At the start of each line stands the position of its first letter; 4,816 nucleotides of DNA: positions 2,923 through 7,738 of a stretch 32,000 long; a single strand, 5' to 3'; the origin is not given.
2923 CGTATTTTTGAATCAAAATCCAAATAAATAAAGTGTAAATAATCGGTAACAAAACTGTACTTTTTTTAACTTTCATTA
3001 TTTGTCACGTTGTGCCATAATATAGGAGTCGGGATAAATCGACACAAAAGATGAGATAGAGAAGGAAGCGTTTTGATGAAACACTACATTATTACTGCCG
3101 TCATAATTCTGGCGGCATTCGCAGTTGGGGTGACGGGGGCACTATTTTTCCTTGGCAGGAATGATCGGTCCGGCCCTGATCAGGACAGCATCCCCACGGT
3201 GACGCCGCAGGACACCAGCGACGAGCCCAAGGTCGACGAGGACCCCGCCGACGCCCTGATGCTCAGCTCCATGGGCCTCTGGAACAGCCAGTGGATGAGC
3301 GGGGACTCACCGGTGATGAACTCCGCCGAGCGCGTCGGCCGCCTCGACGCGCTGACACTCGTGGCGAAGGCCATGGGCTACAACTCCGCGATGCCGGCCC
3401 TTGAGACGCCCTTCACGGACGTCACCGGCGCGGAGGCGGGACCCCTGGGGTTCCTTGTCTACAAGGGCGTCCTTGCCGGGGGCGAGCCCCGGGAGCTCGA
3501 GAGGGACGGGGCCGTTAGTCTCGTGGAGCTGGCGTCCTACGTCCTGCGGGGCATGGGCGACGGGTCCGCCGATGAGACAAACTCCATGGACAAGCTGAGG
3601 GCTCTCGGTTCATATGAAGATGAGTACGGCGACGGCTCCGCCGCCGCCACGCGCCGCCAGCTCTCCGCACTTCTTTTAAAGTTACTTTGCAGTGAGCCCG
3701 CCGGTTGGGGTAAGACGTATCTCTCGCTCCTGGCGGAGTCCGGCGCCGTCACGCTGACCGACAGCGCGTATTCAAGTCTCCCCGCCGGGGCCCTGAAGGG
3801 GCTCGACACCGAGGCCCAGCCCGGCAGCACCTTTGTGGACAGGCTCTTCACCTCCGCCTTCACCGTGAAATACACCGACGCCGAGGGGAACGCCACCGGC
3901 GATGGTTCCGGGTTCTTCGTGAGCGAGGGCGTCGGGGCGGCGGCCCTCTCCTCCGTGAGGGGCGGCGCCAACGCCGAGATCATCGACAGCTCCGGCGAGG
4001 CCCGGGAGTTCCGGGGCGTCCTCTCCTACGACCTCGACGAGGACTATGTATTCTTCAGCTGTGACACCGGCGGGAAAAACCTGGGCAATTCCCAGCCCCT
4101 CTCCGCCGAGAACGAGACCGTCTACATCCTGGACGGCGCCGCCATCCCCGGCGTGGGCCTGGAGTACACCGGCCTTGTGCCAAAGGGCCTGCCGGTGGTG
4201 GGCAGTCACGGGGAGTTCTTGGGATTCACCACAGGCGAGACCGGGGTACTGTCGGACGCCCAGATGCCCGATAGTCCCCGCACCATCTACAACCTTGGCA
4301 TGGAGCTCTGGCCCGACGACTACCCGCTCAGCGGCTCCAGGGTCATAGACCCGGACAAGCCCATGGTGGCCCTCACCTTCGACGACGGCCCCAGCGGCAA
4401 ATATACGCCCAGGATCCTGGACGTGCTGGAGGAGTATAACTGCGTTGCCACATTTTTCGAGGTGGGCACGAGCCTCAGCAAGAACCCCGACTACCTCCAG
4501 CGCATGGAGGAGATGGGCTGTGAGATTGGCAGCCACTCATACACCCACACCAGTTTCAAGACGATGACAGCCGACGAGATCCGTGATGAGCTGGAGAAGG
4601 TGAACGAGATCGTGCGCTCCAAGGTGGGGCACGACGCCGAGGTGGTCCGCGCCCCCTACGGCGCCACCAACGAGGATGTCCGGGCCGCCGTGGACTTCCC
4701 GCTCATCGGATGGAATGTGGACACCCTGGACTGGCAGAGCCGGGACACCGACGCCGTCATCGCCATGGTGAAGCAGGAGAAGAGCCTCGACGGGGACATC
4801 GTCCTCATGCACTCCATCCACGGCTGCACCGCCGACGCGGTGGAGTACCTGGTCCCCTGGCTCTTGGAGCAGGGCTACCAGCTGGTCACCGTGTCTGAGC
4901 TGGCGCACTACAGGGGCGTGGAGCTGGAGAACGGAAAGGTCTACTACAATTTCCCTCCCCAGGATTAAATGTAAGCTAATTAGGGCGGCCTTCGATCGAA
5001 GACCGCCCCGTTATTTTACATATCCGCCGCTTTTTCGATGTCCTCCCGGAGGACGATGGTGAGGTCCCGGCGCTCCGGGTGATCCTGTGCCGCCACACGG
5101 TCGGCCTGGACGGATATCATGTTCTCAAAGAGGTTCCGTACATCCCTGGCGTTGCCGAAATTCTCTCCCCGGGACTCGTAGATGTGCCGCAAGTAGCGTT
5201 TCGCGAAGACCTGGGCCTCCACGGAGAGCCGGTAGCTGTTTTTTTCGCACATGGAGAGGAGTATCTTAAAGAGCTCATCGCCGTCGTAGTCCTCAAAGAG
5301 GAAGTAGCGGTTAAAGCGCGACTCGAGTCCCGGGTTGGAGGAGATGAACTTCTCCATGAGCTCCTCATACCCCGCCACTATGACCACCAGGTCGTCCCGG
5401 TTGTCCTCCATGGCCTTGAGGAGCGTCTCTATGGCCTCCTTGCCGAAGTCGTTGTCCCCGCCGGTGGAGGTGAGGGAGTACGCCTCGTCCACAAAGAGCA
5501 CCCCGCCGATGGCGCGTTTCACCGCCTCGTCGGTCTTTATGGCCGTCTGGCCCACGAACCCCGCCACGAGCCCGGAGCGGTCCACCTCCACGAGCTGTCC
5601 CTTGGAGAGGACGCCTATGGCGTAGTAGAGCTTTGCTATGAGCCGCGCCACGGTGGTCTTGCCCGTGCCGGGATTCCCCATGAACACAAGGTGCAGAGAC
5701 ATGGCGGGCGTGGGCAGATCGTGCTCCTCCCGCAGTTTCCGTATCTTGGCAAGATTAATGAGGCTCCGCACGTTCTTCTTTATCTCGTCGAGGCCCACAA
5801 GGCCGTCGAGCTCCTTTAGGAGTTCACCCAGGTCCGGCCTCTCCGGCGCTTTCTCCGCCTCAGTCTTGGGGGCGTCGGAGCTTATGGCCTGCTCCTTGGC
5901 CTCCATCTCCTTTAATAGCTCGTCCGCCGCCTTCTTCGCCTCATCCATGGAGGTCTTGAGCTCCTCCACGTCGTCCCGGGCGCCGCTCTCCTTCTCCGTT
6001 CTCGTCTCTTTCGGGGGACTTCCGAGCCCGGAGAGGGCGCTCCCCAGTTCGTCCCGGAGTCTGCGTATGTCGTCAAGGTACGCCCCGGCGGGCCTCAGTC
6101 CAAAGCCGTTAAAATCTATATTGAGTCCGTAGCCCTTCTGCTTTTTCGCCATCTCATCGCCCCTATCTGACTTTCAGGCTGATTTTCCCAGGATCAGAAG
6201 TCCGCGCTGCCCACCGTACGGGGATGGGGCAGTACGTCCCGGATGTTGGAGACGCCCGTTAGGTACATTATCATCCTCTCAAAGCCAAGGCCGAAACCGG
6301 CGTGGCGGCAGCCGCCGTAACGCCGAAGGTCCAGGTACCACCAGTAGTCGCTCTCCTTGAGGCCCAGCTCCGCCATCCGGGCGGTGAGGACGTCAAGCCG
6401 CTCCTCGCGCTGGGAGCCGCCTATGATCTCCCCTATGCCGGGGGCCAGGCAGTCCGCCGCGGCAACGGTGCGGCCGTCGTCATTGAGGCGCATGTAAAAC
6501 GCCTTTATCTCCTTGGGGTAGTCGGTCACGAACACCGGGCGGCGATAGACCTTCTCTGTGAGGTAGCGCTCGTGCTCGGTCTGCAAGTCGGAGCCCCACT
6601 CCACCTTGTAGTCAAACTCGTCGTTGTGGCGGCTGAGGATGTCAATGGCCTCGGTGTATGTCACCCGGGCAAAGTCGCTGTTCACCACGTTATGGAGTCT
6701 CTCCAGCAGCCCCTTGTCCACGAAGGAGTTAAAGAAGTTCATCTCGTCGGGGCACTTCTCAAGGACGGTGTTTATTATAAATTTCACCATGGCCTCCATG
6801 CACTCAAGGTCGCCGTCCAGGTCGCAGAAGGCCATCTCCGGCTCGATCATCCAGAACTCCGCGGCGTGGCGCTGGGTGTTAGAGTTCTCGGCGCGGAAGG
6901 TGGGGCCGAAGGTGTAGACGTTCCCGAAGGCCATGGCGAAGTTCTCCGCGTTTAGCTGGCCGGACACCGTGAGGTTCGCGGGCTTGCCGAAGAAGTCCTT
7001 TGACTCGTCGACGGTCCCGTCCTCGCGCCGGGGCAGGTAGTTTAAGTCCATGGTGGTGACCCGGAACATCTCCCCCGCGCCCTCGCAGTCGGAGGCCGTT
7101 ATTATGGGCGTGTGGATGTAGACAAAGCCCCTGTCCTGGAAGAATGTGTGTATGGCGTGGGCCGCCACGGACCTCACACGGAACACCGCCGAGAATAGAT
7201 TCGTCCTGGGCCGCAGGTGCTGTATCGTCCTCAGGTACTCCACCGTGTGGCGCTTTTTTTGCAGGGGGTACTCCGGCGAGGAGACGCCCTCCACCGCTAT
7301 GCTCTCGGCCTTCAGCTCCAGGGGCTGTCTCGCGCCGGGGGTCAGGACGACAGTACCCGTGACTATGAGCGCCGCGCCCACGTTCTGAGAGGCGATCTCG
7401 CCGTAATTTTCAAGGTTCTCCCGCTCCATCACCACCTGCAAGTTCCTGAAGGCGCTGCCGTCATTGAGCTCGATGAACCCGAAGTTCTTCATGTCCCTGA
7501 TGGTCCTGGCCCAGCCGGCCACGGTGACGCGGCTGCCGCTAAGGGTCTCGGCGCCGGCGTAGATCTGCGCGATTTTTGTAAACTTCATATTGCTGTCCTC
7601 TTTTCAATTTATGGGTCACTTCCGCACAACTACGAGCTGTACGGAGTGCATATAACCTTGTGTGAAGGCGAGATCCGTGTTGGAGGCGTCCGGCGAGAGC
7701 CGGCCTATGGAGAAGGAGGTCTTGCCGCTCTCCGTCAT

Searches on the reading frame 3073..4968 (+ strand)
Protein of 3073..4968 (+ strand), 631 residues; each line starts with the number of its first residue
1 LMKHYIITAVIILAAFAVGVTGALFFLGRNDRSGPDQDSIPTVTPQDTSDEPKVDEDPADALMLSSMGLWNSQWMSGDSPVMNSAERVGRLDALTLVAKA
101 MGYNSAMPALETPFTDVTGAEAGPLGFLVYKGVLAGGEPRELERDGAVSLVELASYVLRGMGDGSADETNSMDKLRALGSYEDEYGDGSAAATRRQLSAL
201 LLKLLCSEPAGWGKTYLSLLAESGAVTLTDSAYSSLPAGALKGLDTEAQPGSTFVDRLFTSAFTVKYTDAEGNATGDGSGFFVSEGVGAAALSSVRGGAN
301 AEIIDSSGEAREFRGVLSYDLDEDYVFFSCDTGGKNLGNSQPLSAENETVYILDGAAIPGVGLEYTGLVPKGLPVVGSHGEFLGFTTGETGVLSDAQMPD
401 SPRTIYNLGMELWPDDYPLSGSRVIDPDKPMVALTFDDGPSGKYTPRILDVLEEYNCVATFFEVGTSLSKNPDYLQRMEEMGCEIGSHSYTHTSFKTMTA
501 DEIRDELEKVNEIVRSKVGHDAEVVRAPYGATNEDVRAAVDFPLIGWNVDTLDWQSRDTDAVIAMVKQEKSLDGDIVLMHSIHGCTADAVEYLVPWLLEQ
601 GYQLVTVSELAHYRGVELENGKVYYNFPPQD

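Call 61: search_protein_families(library=ncbifam, proteins=[window:3073-4968:+], max_evalue=1e-10)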
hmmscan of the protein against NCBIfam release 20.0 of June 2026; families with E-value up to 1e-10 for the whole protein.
window:3073-4968:+ (631 aa): 8 families
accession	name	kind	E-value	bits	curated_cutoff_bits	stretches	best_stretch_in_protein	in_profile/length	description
NF045820.1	PgAcgDacpgdA_Strep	equivalog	2.8e-46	158.3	800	1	428-625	266-459/463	peptidoglycan-N-acetylglucosamine deacetylase PgdA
TIGR02764.1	spore_ybaN_pdaB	equivalog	3.6e-40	137.8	237.4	1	428-610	4-190/191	polysaccharide deacetylase family sporulation protein PdaB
NF045821.1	PgAcgDacpgdA1_Bac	equivalog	1.1e-36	126.1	400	1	428-610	86-274/282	peptidoglycan-N-acetylglucosamine deacetylase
TIGR02873.1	spore_ylxY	hypoth_equivalog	3.2e-33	115.1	391.5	1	426-610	81-266/268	probable sporulation protein, polysaccharide deacetylase family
TIGR04243.1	nodulat_NodB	equivalog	1.4e-32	112.8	240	1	431-591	3-164/197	chitooligosaccharide deacetylase NodB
TIGR02884.1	spore_pdaA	equivalog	2.8e-29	102.4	298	1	426-610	33-223/224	delta-lactam-biosynthetic de-N-acetylase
NF045822.1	PgAcgDacpgdA2_Bac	equivalog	4.4e-26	91.8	400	1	433-613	73-264/274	peptidoglycan-N-acetylglucosamine deacetylase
TIGR03006.1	pepcterm_polyde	equivalog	1.2e-11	44.3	276.2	1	444-540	35-131/272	XrtA system polysaccharide deacetylase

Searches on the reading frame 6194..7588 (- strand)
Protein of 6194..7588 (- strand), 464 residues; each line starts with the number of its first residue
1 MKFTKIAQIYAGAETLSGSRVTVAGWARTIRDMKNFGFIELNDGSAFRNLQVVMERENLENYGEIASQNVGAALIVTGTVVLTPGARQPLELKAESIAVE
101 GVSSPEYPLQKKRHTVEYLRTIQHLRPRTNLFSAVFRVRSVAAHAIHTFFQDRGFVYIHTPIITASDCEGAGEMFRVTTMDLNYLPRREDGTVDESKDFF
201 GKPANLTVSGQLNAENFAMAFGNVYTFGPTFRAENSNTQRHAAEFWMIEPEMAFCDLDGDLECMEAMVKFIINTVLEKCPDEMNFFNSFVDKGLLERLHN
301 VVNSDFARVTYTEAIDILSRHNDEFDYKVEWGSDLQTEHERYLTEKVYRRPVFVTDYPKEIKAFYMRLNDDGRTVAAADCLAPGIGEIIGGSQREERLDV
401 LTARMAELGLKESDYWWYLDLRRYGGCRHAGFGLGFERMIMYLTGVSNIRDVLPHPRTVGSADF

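Call 61: search_protein_families(library=ncbifam, proteins=[window:6194-7588:-], max_evalue=1e-10)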
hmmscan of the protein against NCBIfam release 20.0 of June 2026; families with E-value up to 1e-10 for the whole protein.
window:6194-7588:- (464 aa): 15 families
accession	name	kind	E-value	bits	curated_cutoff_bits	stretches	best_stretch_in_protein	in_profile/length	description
NF003037.0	PRK03932.1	equivalog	2.9e-201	669.3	414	1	1-463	1-450/451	asparagine--tRNA ligase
TIGR00457.1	asnS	equivalog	4.4e-186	619.1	342.6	1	5-464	3-455/455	asparagine--tRNA ligase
NF003483.0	PRK05159.1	equivalog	2.3e-78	264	353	2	198-457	179-431/438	aspartate--tRNA(Asn) ligase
TIGR00458.1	aspS_nondisc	equivalog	4.5e-61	207.1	368.4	1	16-457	10-421/428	aspartate--tRNA(Asn) ligase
NF005052.0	PRK06462.1-1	equivalog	1.5e-42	145.9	368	1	192-460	87-348/353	asparagine synthetase A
NF001756.1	PRK00484.1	subfamily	5.5e-31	107.8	468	1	221-457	237-484/488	lysine--tRNA ligase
NF001750.0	PRK00476.1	equivalog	3.7e-29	101.5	443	1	14-278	14-268/590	aspartate--tRNA ligase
TIGR00459.1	aspS_bact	equivalog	2.3e-28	98.9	373.85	1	14-277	12-262/586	aspartate--tRNA ligase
NF005054.0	PRK06462.1-4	equivalog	1.7e-26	93.1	309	1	132-461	21-314/318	asparagine synthetase A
TIGR00499.1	lysS_bact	equivalog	4.2e-24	85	427.6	1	221-456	240-490/496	lysine--tRNA ligase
NF005055.0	PRK06462.1-5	equivalog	1.5e-23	83.4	389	1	225-457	110-333/341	asparagine synthetase A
NF005053.0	PRK06462.1-3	equivalog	5.7e-23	81.9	322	1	223-453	40-262/274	asparagine synthetase A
NF002821.0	PRK02983.1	equivalog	1.1e-12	46.8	742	0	12-164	653-806/1102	bifunctional lysylphosphatidylglycerol synthetase/lysine--tRNA ligase LysX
NF009101.0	PRK12445.1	subfamily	2.3e-11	42.9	1026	0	220-456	251-499/505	lysine--tRNA ligase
TIGR00462.1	genX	equivalog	4.6e-11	42.7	286.9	0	139-453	4-302/304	EF-P lysine aminoacylase EpmA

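Call 62: find_homologous_proteins(query=window:6194-7588:-, max_evalue=1e-100)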
Query window:6194-7588:- (464 aa): 8000 proteins with E <= 1e-100 among 8000 candidates; the best 120 are listed.
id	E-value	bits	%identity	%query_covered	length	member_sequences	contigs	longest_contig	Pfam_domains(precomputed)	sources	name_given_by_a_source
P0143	0.0e+0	1070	100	100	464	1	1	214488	PF01336.32,PF00152.26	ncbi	-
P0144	1.6e-278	942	87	99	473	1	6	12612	PF01336.32,PF00152.26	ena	-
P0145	1.5e-277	939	87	99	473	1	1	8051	PF01336.32,PF00152.26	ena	-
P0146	2.8e-277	938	87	99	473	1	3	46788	PF01336.32,PF00152.26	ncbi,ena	-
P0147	1.0e-276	936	87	100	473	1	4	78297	PF01336.32,PF00152.26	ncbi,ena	-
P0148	3.3e-276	934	86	100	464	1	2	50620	PF01336.32,PF00152.26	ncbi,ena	-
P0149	6.3e-276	933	86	100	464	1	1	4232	PF01336.32,PF00152.26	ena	-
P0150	1.2e-275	932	86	100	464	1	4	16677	PF01336.32,PF00152.26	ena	-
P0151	1.7e-275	932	86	100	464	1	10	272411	PF01336.32,PF00152.26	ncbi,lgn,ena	-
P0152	1.7e-275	932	86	100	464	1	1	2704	PF01336.32,PF00152.26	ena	-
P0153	8.4e-275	930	86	100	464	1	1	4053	PF01336.32,PF00152.26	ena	-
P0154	9.2e-275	930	86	100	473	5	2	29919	PF01336.32,PF00152.26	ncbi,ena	-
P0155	1.0e-274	929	86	100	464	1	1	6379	PF01336.32,PF00152.26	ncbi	-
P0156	1.1e-274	929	86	100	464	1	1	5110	PF01336.32,PF00152.26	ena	-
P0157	1.2e-274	929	86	100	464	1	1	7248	PF01336.32,PF00152.26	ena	-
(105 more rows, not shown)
